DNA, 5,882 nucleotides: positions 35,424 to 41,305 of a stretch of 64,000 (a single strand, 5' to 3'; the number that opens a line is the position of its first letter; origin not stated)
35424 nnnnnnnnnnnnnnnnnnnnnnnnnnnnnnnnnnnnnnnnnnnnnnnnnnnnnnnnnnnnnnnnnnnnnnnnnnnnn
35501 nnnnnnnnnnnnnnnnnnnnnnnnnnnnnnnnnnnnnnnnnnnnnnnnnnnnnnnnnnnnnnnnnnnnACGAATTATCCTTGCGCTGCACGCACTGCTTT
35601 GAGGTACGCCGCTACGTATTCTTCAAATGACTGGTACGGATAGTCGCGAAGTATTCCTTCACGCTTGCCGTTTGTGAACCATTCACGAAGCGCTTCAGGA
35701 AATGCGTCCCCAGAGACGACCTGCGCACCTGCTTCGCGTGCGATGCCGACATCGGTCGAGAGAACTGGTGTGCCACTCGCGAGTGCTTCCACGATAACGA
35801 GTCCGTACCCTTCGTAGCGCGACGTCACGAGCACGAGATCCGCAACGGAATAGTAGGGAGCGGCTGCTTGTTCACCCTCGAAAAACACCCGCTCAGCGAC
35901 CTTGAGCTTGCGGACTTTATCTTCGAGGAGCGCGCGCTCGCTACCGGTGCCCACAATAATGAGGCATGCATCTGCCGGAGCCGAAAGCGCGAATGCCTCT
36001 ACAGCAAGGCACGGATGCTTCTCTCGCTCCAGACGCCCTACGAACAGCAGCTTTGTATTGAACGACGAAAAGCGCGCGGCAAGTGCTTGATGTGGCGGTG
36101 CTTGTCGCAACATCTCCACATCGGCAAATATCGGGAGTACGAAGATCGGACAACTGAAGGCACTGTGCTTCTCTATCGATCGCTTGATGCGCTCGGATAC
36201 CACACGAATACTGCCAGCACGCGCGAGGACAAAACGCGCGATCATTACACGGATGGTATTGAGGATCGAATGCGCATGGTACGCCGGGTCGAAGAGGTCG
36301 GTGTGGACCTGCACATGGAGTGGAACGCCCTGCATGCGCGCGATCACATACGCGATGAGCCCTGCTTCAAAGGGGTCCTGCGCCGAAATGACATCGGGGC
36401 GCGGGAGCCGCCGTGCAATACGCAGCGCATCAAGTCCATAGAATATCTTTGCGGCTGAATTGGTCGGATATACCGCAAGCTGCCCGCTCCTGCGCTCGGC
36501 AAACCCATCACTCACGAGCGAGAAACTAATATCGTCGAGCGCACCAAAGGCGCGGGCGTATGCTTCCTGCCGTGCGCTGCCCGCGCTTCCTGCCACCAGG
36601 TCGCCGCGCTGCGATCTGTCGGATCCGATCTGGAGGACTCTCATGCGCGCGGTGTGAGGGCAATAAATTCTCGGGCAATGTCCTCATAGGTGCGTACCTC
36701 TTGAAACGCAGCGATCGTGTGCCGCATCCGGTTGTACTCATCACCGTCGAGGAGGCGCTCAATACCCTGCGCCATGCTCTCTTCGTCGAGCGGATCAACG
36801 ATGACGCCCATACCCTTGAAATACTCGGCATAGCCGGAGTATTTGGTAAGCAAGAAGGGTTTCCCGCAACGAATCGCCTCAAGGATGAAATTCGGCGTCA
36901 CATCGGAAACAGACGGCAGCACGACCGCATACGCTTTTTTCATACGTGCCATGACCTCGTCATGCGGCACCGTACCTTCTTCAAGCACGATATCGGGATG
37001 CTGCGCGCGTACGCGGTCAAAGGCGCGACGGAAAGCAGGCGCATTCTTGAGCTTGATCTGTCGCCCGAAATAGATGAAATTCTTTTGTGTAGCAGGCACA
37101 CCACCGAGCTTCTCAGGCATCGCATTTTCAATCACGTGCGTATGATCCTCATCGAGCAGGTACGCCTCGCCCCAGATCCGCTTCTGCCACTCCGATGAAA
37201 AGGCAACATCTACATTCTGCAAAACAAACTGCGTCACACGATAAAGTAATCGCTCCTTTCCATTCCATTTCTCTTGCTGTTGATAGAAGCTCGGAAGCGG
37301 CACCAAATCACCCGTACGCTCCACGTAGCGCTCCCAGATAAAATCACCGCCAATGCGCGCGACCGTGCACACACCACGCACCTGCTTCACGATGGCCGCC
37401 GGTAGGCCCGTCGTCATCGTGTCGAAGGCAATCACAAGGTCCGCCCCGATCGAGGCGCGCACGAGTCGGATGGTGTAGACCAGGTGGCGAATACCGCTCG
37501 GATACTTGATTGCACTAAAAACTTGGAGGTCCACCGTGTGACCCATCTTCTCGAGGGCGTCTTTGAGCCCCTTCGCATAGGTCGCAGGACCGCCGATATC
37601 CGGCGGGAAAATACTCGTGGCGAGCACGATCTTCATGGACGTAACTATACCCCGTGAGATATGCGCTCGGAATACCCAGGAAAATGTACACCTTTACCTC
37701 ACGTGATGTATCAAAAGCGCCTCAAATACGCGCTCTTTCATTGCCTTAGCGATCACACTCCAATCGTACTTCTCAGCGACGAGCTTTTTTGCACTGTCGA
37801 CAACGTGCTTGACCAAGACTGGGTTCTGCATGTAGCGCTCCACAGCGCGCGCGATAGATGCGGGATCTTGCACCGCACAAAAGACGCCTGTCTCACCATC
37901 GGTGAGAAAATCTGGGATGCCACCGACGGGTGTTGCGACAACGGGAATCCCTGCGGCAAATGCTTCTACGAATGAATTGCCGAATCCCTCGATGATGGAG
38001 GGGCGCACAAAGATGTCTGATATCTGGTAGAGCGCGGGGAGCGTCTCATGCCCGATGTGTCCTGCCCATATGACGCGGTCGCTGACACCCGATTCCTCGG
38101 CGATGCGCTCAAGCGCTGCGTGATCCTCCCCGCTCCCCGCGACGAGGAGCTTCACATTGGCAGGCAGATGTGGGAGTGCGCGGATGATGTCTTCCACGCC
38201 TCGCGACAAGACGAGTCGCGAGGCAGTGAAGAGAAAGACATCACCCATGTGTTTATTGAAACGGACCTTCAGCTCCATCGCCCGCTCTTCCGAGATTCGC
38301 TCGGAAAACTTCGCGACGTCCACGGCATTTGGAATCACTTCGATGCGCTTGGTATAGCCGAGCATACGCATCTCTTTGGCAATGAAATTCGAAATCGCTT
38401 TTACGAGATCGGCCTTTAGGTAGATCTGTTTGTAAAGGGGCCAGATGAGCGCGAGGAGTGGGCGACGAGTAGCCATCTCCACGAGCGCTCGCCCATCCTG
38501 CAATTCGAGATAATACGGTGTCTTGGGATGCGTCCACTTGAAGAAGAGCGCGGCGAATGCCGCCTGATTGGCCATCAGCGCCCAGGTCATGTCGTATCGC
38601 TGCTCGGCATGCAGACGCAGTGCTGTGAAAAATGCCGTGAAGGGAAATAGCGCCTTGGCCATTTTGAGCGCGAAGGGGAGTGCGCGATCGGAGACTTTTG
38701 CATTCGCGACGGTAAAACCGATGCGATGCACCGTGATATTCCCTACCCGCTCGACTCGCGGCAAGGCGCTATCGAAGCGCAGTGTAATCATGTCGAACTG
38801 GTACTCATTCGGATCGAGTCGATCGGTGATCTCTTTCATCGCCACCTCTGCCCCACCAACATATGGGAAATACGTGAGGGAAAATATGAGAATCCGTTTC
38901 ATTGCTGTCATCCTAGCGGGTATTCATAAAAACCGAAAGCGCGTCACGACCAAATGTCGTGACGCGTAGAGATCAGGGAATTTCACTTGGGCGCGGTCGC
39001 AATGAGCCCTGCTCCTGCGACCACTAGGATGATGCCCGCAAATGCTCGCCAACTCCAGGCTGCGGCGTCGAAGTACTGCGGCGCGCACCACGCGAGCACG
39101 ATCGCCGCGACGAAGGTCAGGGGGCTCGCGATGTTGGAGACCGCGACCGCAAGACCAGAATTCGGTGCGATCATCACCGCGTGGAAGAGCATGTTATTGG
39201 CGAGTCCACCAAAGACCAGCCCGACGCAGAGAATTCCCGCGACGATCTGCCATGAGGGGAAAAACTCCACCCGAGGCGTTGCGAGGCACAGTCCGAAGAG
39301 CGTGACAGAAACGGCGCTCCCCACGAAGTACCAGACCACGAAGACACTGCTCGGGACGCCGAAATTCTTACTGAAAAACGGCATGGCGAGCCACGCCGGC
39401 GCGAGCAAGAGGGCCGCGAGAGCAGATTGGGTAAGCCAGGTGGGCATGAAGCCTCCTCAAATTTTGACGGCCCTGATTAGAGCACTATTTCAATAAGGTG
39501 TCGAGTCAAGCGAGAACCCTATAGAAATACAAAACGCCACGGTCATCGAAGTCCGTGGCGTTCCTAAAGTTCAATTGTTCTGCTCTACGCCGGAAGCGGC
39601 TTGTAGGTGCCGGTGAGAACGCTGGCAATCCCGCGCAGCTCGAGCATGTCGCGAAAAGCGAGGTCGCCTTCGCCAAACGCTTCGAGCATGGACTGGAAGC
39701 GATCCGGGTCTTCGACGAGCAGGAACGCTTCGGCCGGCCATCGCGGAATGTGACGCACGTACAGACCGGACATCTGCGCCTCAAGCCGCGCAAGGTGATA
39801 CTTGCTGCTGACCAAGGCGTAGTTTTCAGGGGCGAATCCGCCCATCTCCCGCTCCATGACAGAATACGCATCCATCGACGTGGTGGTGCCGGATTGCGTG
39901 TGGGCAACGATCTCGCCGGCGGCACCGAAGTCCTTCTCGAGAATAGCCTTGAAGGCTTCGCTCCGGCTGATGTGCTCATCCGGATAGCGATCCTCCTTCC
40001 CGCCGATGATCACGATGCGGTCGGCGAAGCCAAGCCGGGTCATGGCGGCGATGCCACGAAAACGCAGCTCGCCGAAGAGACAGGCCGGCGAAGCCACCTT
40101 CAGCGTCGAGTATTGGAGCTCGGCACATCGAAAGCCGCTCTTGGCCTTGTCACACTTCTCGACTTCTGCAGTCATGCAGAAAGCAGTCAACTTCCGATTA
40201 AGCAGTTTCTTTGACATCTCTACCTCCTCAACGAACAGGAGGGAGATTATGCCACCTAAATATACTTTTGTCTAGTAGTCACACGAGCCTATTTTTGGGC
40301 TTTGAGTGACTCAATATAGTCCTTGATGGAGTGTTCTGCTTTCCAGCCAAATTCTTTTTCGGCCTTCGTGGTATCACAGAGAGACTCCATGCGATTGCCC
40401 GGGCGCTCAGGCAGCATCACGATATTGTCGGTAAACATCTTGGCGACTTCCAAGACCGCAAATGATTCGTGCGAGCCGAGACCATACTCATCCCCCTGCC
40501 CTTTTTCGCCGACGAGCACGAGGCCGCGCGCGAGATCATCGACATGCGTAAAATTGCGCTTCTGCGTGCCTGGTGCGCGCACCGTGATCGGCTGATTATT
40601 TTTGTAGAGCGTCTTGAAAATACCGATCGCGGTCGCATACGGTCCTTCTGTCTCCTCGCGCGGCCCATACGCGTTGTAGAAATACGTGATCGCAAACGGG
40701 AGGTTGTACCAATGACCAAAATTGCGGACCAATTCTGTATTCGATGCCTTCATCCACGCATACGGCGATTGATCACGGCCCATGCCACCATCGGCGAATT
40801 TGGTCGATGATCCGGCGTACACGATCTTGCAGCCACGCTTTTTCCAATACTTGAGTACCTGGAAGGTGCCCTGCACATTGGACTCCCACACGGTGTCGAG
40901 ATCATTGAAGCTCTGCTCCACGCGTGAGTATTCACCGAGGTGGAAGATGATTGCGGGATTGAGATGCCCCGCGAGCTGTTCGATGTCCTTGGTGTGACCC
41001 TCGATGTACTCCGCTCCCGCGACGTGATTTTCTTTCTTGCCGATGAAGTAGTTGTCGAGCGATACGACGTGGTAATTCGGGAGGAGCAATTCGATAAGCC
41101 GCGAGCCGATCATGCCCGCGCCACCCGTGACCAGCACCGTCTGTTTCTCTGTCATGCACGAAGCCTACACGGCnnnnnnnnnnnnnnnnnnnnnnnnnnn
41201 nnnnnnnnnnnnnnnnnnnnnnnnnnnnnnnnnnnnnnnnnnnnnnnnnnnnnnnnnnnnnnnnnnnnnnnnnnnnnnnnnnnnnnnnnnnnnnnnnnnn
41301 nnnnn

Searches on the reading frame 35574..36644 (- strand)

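Call 14: search_protein_families(library=pfam, proteins=[window:35574-36644:-])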
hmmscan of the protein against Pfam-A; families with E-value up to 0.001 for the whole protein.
window:35574-36644:- (356 aa): 5 families
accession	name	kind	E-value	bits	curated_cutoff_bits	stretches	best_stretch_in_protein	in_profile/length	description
PF13692.12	Glyco_trans_1_4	-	5.9e-24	85.4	27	1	198-317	3-134/142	Glycosyl transferases group 1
PF00534.26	Glycos_transf_1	-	6.8e-24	84.8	26.4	1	198-306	17-131/172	Glycosyl transferases group 1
PF20706.3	GT4-conflict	-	1.2e-11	44.7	26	1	146-303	150-318/385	Family 4 Glycosyltransferase in conflict systems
PF13579.12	Glyco_trans_4_4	-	3.9e-10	40.7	29.7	1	66-162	52-147/158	Glycosyl transferase 4-like domain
PF13439.12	Glyco_transf_4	-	9.1e-09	36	28.5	1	67-176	58-168/170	Glycosyltransferase Family 4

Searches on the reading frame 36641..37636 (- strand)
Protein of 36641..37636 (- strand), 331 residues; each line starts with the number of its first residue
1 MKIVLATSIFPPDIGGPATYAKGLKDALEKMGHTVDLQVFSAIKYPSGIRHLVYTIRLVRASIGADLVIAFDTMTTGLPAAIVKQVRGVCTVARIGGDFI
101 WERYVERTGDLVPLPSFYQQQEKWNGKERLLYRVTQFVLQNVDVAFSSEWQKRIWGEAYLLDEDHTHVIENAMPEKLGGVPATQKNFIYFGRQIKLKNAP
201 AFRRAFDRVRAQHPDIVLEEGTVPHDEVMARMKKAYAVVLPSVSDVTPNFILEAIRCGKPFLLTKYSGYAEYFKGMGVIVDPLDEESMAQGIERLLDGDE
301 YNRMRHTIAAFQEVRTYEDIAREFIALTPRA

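Call 14: search_protein_families(library=pfam, proteins=[window:36641-37636:-])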
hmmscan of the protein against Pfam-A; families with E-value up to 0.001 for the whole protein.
window:36641-37636:- (331 aa): 4 families
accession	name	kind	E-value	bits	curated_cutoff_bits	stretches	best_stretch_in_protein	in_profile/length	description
PF00534.26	Glycos_transf_1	-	7e-14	52.2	26.4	1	221-303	79-163/172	Glycosyl transferases group 1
PF13692.12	Glyco_trans_1_4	-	4.1e-11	43.7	27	1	221-297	65-141/142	Glycosyl transferases group 1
PF20706.3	GT4-conflict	-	0.00029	20.4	26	1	199-288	245-332/385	Family 4 Glycosyltransferase in conflict systems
PF13439.12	Glyco_transf_4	-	0.00034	21.1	28.5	0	14-171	1-164/170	Glycosyltransferase Family 4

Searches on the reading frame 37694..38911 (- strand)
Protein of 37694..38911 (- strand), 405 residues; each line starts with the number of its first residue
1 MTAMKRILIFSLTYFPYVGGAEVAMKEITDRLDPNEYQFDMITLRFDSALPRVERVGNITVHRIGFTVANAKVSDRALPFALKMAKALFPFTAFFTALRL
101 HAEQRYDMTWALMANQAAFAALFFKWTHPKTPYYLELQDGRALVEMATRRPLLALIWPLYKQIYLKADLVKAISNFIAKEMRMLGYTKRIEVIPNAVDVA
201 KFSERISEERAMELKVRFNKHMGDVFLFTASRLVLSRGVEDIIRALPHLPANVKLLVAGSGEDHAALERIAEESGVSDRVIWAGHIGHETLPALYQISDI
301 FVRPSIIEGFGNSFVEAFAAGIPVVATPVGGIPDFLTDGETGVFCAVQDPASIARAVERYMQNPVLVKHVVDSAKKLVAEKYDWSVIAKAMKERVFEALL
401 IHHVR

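Call 14: search_protein_families(library=pfam, proteins=[window:37694-38911:-])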
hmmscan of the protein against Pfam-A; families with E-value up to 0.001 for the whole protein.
window:37694-38911:- (405 aa): 6 families
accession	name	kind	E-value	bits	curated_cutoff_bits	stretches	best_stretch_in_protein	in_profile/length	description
PF00534.26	Glycos_transf_1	-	2.5e-37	128.5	26.4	1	217-376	8-171/172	Glycosyl transferases group 1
PF13692.12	Glyco_trans_1_4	-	4.9e-32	111.6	27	1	228-363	5-142/142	Glycosyl transferases group 1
PF13439.12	Glyco_transf_4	-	8e-15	55.7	28.5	1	18-200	1-169/170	Glycosyltransferase Family 4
PF13579.12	Glyco_trans_4_4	-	2.2e-13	51.3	29.7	1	19-195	1-157/158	Glycosyl transferase 4-like domain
PF13524.12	Glyco_trans_1_2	-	6.2e-11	42.9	25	1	242-391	5-142/144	Glycosyl transferase-like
PF20706.3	GT4-conflict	-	1.4e-08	34.5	26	1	237-390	212-384/385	Family 4 Glycosyltransferase in conflict systems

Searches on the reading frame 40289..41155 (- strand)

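Call 14: search_protein_families(library=pfam, proteins=[window:40289-41155:-])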
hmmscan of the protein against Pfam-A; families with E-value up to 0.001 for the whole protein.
window:40289-41155:- (288 aa): 5 families
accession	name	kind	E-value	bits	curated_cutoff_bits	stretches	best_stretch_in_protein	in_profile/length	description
PF01370.27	Epimerase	-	2.3e-36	125.8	20.9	1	7-224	1-237/240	NAD dependent epimerase/dehydratase family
PF16363.11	GDP_Man_Dehyd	-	1e-31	111.1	27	1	8-282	1-330/332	GDP-mannose 4,6 dehydratase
PF01073.25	3Beta_HSD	-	3.4e-06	26.7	22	1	8-118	1-117/280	3-beta hydroxysteroid dehydrogenase/isomerase family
PF04321.23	RmlD_sub_bind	-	1.1e-05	25.1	27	1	6-120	2-105/287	RmlD substrate binding domain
PF02719.21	Polysacc_synt_2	-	0.00029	20.5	20.2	0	7-122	1-133/293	Polysaccharide biosynthesis protein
